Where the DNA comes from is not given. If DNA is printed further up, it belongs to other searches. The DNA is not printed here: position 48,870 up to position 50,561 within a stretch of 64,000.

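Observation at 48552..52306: SLH-anchored GH18-like protein plus a TMTC/PMT-like GT-C glycosyltransferase with TPRs: candidate cell-envelope protein O-glycosylation module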

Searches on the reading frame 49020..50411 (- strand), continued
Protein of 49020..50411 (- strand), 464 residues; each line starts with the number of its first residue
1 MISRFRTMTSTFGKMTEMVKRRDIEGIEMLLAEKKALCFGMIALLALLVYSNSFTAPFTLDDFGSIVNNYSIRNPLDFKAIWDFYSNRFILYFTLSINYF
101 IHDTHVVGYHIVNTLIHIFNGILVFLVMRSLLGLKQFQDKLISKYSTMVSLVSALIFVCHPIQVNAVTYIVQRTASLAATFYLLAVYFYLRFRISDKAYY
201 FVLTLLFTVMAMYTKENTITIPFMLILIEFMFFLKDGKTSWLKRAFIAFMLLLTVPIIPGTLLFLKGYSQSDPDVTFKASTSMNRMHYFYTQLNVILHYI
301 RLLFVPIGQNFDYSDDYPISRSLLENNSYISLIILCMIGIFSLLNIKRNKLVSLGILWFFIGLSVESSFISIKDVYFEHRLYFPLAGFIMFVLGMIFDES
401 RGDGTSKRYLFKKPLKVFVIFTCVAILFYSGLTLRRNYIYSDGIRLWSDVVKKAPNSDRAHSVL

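Call 69: search_protein_families(library=pfam, proteins=[L044:7985-9184:+, L044:9238-10875:+, L044:11596-12525:+, L044:5648-5980:+], max_evalue=0.001)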
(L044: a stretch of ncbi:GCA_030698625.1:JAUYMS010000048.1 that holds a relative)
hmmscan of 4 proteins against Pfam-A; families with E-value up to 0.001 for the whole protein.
L044:7985-9184:+ (399 aa): 3 families
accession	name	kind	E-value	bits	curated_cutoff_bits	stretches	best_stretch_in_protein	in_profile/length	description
PF00535.33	Glycos_transf_2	-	1.2e-25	90.8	23.3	1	5-169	2-165/168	Glycosyl transferase family 2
PF13641.12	Glyco_tranf_2_3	-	2.1e-08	34.9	27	1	4-117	4-115/230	Glycosyltransferase like family 2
PF10111.15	Glyco_tranf_2_2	-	0.00073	19.5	27.3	0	37-110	28-105/276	Glycosyltransferase like family 2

L044:9238-10875:+ (545 aa): 0 families

L044:11596-12525:+ (309 aa): 2 families
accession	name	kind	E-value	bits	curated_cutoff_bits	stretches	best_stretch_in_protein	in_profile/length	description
PF00535.33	Glycos_transf_2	-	4.3e-25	89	23.3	1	4-165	1-165/168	Glycosyl transferase family 2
PF10111.15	Glyco_tranf_2_2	-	0.00018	21.6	27.3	1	21-97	17-94/276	Glycosyltransferase like family 2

L044:5648-5980:+ (110 aa): 0 families
